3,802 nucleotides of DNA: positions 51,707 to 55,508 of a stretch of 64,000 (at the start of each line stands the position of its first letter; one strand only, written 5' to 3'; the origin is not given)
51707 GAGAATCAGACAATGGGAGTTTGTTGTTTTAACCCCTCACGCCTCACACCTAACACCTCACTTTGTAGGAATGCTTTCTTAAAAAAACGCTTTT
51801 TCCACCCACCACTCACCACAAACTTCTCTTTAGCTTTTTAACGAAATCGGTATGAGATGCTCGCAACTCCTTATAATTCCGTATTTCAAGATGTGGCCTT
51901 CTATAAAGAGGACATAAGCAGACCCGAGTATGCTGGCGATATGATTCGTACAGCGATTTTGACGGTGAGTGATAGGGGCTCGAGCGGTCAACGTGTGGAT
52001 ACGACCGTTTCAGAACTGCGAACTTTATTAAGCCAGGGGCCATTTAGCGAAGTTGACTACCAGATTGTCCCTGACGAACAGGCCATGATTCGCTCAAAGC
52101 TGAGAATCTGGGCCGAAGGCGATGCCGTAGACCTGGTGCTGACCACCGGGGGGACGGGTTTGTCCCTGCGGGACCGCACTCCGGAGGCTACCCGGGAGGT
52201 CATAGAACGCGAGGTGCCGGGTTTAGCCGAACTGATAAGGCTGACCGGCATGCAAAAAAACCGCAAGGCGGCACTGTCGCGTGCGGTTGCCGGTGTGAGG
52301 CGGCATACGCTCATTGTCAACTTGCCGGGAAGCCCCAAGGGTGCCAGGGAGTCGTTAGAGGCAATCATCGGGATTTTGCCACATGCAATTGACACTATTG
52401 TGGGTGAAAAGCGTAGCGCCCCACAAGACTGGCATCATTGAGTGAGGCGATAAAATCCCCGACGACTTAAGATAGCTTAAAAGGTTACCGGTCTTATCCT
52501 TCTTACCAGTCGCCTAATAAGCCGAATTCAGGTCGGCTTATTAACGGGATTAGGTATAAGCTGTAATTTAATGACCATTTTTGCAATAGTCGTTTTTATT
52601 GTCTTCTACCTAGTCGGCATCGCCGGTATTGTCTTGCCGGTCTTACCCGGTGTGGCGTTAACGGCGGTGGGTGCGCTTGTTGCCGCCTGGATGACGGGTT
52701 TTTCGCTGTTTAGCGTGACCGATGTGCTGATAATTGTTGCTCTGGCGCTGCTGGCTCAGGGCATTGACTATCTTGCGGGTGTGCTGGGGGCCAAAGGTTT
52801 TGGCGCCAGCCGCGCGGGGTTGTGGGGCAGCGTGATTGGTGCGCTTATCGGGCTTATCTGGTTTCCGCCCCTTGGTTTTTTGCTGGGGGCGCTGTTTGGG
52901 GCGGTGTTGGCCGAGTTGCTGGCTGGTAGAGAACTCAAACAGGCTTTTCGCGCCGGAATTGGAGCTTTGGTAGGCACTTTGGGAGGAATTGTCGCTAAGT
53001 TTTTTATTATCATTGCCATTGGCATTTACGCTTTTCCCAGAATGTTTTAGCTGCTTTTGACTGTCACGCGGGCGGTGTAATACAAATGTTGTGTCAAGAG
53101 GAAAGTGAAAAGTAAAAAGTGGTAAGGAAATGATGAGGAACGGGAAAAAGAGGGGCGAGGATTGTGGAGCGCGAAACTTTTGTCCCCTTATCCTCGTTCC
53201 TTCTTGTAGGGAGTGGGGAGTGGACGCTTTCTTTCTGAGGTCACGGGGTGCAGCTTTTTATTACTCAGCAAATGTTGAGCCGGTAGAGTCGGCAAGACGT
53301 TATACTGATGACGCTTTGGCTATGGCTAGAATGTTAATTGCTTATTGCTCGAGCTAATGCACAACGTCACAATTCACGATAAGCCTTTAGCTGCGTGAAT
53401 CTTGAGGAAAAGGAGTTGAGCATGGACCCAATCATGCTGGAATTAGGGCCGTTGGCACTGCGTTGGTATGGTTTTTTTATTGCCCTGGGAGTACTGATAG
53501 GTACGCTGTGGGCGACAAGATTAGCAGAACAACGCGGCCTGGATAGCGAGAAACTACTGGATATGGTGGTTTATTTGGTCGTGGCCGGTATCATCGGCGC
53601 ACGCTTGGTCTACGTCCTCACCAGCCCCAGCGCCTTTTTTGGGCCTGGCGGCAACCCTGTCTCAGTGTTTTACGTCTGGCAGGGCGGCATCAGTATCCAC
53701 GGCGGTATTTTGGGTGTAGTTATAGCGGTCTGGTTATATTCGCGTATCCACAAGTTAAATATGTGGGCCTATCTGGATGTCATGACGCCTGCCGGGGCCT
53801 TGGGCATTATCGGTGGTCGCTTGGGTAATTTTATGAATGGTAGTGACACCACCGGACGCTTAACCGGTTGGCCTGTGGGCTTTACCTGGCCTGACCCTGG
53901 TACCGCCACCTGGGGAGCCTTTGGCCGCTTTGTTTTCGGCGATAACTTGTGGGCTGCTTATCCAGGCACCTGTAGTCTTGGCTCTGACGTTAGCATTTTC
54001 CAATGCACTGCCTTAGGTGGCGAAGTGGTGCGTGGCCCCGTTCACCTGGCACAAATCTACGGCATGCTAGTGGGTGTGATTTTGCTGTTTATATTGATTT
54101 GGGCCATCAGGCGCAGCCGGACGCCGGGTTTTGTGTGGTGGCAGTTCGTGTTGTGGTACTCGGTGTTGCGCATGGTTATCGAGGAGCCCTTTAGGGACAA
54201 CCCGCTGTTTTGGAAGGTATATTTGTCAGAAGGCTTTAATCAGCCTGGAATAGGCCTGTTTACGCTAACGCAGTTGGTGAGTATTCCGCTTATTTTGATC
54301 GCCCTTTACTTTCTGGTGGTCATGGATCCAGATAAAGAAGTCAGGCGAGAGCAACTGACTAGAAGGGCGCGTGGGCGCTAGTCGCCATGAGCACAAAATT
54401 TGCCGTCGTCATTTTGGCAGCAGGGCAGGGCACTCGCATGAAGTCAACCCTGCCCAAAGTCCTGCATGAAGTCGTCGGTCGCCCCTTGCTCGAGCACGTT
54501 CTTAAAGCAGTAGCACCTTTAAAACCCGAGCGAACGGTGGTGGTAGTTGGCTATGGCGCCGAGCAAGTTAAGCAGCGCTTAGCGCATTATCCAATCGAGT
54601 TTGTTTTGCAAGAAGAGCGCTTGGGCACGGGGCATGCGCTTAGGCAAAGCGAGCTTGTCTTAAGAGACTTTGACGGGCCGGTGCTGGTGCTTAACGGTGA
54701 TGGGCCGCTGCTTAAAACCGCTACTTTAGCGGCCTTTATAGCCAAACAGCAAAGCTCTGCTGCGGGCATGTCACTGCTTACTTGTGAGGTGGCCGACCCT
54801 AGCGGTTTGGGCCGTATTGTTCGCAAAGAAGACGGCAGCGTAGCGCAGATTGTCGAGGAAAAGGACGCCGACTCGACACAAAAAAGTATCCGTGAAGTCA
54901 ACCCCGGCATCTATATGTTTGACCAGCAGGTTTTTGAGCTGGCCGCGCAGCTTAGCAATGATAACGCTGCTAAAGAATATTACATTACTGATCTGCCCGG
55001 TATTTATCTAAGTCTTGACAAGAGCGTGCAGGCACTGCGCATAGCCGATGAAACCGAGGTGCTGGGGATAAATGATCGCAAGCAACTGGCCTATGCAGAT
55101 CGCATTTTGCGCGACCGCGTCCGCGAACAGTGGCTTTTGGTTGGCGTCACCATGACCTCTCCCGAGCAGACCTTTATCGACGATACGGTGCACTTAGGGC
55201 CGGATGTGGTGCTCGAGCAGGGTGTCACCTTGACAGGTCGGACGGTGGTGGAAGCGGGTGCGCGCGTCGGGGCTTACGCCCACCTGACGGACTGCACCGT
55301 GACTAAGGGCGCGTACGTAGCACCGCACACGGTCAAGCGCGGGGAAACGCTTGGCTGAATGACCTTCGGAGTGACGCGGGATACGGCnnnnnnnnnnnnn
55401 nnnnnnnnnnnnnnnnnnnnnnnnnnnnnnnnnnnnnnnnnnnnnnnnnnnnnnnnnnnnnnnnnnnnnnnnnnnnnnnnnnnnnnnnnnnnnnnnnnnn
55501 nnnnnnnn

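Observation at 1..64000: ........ (XhoI-site core) behaves as a highly iterated palindrome, about 1 per kb and in all reading frames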

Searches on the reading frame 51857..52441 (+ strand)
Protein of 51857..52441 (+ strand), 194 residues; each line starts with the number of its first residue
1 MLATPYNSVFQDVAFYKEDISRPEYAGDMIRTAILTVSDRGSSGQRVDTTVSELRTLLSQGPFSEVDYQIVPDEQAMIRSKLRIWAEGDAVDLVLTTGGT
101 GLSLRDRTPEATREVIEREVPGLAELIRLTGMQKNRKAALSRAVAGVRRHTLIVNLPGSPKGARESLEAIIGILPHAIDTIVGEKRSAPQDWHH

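Call 29: search_protein_families(library=pfam, max_evalue=0.000001, proteins=[window:51857-52441:+])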
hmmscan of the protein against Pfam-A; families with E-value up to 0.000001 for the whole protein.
window:51857-52441:+ (194 aa): 1 family
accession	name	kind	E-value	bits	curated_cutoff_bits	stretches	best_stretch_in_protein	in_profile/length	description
PF00994.29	MoCF_biosynth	-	3.9e-30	104.9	26.6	1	33-175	1-143/144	Probable molybdopterin binding domain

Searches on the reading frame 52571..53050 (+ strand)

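Call 29: search_protein_families(library=pfam, max_evalue=0.000001, proteins=[window:52571-53050:+])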
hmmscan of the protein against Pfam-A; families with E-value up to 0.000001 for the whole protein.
window:52571-53050:+ (159 aa): 1 family
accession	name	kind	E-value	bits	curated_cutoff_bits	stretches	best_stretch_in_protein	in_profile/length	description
PF04306.18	DUF456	-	6.9e-35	120.8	29.4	1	21-155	1-136/139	Protein of unknown function (DUF456)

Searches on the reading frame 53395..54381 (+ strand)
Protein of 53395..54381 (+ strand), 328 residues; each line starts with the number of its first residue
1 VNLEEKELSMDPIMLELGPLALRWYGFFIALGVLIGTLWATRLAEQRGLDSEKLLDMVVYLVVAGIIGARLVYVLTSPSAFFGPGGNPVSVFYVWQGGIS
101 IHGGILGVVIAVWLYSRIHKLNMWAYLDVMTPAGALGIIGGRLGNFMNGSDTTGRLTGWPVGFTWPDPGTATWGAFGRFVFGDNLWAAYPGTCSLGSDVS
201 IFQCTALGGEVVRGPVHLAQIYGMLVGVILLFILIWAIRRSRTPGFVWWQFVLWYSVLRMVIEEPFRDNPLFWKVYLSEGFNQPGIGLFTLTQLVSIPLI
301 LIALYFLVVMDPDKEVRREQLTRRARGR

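Call 29: search_protein_families(library=pfam, max_evalue=0.000001, proteins=[window:53395-54381:+])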
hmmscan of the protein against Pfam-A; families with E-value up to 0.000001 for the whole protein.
window:53395-54381:+ (328 aa): 1 family
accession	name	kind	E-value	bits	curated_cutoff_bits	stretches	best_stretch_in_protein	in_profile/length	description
PF01790.23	LGT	-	2.6e-56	191.1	24.9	1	12-308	1-239/240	Prolipoprotein diacylglyceryl transferase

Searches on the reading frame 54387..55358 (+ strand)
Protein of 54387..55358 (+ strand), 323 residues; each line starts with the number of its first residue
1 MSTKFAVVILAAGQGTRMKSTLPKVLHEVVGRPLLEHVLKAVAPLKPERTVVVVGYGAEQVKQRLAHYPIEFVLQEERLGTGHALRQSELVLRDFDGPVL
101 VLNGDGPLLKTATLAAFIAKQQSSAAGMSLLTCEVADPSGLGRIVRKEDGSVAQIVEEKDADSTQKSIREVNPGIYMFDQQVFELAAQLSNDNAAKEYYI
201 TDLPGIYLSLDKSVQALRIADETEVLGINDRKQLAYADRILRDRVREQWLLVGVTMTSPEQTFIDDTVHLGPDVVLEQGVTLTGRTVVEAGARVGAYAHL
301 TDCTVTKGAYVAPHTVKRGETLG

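Call 29: search_protein_families(library=pfam, max_evalue=0.000001, proteins=[window:54387-55358:+])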
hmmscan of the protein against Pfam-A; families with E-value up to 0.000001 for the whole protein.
window:54387-55358:+ (323 aa): 3 families
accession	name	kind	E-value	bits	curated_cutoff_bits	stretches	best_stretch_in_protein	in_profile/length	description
PF00483.29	NTP_transferase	-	1.3e-20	74.5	21.2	1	7-209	2-211/245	Nucleotidyl transferase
PF12804.13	NTP_transf_3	-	8.1e-20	72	27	1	7-128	1-118/160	MobA-like NTP transferase domain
PF01128.25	IspD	-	2.3e-11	44.3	27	1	6-129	2-125/221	2-C-methyl-D-erythritol 4-phosphate cytidylyltransferase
